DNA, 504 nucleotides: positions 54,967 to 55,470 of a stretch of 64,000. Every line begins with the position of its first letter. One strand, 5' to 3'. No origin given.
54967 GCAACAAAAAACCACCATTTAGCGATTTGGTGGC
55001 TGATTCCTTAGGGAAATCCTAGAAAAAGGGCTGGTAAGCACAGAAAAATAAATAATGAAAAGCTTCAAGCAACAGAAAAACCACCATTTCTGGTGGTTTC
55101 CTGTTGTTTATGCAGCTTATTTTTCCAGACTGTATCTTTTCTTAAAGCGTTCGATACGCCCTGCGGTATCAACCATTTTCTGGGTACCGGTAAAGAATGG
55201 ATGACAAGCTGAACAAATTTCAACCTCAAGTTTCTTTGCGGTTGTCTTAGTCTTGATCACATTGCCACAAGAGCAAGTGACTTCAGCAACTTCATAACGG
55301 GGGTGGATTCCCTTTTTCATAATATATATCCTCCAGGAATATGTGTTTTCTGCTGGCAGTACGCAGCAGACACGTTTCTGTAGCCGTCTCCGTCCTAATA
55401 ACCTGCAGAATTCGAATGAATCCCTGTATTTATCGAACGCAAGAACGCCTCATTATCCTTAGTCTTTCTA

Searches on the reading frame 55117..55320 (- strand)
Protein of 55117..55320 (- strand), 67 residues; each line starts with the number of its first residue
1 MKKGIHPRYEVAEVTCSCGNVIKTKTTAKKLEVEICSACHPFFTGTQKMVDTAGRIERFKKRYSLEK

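Call 38: search_protein_families(library=pfam, proteins=[window:55117-55320:-], max_evalue=0.00001)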
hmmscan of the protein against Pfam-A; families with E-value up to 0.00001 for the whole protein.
window:55117-55320:- (67 aa): 1 family
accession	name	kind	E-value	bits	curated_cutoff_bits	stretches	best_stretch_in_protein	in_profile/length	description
PF01197.23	Ribosomal_L31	-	6.9e-32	109.9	27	1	1-63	1-64/65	Ribosomal protein L31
